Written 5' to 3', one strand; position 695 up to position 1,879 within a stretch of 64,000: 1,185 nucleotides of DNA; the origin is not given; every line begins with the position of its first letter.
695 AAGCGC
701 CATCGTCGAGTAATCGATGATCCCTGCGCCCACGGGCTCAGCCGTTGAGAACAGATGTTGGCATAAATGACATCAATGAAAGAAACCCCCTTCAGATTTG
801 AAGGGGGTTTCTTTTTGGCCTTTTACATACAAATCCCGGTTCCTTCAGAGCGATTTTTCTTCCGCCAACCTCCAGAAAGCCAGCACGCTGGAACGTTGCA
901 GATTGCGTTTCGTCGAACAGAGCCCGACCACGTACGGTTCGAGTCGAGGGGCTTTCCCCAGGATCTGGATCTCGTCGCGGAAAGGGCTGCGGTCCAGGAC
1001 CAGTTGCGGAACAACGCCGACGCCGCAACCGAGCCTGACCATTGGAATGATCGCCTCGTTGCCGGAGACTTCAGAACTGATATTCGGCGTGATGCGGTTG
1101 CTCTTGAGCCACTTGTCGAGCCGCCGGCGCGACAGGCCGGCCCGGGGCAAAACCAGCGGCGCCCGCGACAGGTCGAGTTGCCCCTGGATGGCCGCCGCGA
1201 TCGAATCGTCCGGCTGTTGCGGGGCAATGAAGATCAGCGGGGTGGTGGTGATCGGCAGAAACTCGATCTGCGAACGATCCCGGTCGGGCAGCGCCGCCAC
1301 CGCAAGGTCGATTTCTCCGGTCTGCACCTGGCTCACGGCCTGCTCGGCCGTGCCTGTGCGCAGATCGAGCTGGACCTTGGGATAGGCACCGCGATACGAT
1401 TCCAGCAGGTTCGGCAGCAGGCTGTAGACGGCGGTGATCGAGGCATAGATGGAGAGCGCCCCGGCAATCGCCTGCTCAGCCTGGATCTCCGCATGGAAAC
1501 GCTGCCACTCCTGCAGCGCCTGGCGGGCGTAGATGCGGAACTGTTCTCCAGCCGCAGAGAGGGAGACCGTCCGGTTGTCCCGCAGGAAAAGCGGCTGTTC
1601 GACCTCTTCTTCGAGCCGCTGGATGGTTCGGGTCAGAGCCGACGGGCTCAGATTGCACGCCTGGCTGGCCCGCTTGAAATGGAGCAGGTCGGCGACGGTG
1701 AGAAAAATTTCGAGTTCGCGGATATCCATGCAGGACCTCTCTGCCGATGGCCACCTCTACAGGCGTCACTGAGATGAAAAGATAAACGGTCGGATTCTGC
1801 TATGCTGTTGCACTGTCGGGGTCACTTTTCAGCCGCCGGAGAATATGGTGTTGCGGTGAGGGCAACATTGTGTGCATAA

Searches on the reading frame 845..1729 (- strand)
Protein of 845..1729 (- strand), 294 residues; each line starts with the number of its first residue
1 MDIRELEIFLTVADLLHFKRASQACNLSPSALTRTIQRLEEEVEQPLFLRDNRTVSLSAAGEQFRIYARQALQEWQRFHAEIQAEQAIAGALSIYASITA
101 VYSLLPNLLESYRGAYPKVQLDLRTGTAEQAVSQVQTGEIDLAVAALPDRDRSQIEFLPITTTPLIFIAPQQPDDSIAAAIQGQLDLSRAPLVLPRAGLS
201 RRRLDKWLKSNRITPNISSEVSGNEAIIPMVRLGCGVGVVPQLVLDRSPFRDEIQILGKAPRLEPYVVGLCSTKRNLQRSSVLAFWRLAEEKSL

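Call 7: search_protein_families(library=pfam, proteins=[window:845-1729:-], max_evalue=10)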
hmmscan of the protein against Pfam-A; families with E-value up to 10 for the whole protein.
window:845-1729:- (294 aa): 7 families
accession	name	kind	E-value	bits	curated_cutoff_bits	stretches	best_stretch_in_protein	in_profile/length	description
PF03466.25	LysR_substrate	-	8.5e-35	120.5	28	1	88-291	4-206/209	LysR substrate binding domain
PF00126.33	HTH_1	-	5e-18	65.2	26.6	1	3-62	1-60/60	Bacterial regulatory helix-turn-helix protein, lysR family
PF13518.12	HTH_28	-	0.0011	19.4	25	1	54-77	12-34/52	Helix-turn-helix domain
PF12849.12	PBP_like_2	-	0.019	15.2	27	1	99-172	18-101/267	PBP superfamily domain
PF13384.12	HTH_23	-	0.036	14.3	24.6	1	6-42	8-45/50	Homeodomain-like domain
PF13412.12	HTH_24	-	0.057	13.4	21.9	1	22-42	24-44/48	Winged helix-turn-helix DNA-binding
PF15419.11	LNP1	-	0.077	14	27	1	27-65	101-139/167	Leukemia NUP98 fusion partner 1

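Call 8: search_protein_families(library=ncbifam, proteins=[window:845-1729:-], max_evalue=1)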
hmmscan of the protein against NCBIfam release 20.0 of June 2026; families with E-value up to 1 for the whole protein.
window:845-1729:- (294 aa): 58 families (the best 25 are shown)
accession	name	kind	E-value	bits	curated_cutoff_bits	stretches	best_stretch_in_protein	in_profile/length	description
NF008722.0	PRK11716.1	equivalog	4.6e-113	377.1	246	1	1-291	1-292/293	HTH-type transcriptional activator IlvY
NF040786.1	LysR_Sec_metab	equivalog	1.8e-38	132.2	250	1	1-257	1-262/298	selenium metabolism-associated LysR family transcriptional regulator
NF008416.0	PRK11242.1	equivalog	1.6e-33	116.3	277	1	1-292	1-290/300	transcriptional regulator CynR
NF047711.1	PutUtilRegPtrR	equivalog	3.5e-32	111.6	400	1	1-257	1-251/283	putrescine utilization regulator PtrR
NF045775.1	acetoin_reg_AlsR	exception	4.8e-32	111.6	430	1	1-242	1-244/290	acetoin biosynthesis transcriptional regulator AlsR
NF053705.1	TransRegGltCGpos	equivalog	6.5e-30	104.4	350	1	1-281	1-282/300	glutamate biosynthesis transcriptional regulator GltC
TIGR03339.1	phn_lysR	subfamily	1.1e-28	100.3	341.1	1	6-273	2-266/279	aminoethylphosphonate catabolism associated LysR family transcriptional regulator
NF047520.1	trans_act_CidR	equivalog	7.4e-25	87.7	415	1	1-246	1-246/292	cidABC operon transcriptional activator CidR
NF007385.0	PRK09906.1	equivalog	3.4e-24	85.5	356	1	1-244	1-245/296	DNA-binding transcriptional regulator HcaR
TIGR02424.1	TF_pcaQ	equivalog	1.1e-23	83.6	303.8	1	3-210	5-214/300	pca operon transcription factor PcaQ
NF052633.1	LysR_TF_PsrA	exception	3.7e-21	75.4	540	1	1-267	5-267/297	L-proline-binding transcription factor PsrA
NF008361.0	PRK11151.1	equivalog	9.3e-20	71.1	329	1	1-255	1-255/305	DNA-binding transcriptional regulator OxyR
NF009327.0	PRK12684.1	subfamily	3.1e-19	69.3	402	1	16-248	17-251/313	CysB family HTH-type transcriptional regulator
NF007491.0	PRK10086.1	equivalog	1.2e-18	67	316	1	4-145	20-157/313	DNA-binding transcriptional regulator DsdC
NF007439.0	PRK09986.1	equivalog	1.6e-18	67.1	290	1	2-242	8-251/296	LysR family transcriptional regulator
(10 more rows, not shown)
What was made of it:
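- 845..1729 (-): ilvY-type LysR regulator, transcribed divergently from class II ilvC. NF008722 (IlvY) at 377 bits, cutoff 246 (call 8).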
